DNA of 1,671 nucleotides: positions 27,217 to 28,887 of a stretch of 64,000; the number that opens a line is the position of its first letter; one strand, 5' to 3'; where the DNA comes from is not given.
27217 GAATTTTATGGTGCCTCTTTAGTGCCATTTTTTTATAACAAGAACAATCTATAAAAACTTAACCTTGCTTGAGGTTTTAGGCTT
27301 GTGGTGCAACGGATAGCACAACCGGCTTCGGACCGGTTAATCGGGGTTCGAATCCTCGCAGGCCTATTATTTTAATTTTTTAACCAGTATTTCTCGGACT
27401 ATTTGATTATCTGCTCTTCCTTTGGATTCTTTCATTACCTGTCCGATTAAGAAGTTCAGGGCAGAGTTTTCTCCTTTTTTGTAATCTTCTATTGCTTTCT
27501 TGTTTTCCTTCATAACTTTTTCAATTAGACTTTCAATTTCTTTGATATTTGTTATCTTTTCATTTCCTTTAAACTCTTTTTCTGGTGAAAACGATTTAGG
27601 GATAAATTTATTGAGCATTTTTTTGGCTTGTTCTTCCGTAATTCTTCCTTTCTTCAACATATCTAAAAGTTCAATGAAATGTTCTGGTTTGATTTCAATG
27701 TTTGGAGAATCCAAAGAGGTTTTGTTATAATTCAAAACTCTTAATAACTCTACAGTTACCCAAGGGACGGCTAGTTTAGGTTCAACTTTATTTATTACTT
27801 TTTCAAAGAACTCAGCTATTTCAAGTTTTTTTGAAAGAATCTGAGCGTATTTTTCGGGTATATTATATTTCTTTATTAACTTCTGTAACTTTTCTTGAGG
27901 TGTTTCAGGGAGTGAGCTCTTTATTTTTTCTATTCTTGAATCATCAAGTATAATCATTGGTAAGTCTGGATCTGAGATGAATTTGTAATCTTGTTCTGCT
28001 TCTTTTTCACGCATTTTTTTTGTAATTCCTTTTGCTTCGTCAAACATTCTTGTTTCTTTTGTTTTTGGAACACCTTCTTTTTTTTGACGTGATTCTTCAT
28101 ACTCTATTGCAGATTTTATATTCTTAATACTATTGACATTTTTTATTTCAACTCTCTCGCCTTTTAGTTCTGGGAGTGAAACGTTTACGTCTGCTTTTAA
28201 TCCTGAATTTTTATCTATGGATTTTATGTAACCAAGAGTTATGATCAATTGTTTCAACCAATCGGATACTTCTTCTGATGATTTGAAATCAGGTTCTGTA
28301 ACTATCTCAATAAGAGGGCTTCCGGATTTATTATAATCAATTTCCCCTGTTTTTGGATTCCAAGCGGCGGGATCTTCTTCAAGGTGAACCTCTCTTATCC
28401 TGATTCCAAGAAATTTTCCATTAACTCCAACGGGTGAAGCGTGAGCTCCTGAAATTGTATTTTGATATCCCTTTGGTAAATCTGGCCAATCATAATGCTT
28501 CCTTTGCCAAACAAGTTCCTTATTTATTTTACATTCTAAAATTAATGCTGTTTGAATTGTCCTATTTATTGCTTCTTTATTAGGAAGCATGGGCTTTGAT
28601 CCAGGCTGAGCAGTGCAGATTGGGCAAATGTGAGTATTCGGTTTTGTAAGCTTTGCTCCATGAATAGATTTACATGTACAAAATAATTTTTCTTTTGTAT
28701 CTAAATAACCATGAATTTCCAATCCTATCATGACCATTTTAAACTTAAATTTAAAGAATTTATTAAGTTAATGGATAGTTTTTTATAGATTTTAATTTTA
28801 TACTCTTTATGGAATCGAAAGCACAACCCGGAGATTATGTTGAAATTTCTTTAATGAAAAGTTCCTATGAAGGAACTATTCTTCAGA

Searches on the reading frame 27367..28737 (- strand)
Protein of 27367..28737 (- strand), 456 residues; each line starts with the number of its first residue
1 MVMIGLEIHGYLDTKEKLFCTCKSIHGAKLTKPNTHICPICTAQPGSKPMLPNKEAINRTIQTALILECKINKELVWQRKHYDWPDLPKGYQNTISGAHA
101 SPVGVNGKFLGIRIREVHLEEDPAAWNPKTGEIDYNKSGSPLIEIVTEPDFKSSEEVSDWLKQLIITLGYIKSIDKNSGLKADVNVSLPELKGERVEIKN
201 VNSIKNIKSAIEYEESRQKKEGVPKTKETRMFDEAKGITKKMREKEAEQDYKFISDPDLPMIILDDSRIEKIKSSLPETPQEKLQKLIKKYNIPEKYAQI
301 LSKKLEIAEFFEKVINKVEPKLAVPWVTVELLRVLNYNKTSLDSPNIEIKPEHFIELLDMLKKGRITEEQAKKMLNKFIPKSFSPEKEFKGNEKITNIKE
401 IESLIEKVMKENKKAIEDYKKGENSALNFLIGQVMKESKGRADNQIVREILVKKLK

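Call 52: search_protein_families(library=ncbifam, proteins=[window:27367-28737:-], max_evalue=0.001)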
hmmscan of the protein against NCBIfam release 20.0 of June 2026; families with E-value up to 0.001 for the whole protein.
window:27367-28737:- (456 aa): 9 families
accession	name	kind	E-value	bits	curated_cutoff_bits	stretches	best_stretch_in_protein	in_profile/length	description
NF004012.0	PRK05477.1-2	equivalog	7.1e-135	450.4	338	1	2-456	6-479/481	Asp-tRNA(Asn)/Glu-tRNA(Gln) amidotransferase subunit GatB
TIGR00133.1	gatB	equivalog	1.7e-129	432.4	314.8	1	2-455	6-480/481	Asp-tRNA(Asn)/Glu-tRNA(Gln) amidotransferase subunit GatB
NF004014.0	PRK05477.1-4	equivalog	1.5e-111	373.5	414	1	2-456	5-475/475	Asp-tRNA(Asn)/Glu-tRNA(Gln) amidotransferase subunit GatB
NF004015.0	PRK05477.1-5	equivalog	2.7e-103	346.2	628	1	2-456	17-487/488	Asp-tRNA(Asn)/Glu-tRNA(Gln) amidotransferase subunit GatB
NF004011.1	PRK05477.1-1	equivalog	2.4e-90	303.6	680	1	3-456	6-474/475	Asp-tRNA(Asn)/Glu-tRNA(Gln) amidotransferase subunit GatB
NF004013.0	PRK05477.1-3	equivalog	7.9e-78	262.1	653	1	3-455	20-499/501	Asp-tRNA(Asn)/Glu-tRNA(Gln) amidotransferase subunit GatB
NF003107.0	PRK04028.1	equivalog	4.2e-47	160.9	456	3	227-456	405-625/630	Glu-tRNA(Gln) amidotransferase subunit GatE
TIGR00134.1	gatE_arch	equivalog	4.5e-40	137.5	319.55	3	228-456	400-619/622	Glu-tRNA(Gln) amidotransferase subunit GatE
NF011291.0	PRK14703.1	equivalog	1e-24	86.9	681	1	274-456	590-768/769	glutamine--tRNA ligase/YqeY domain fusion protein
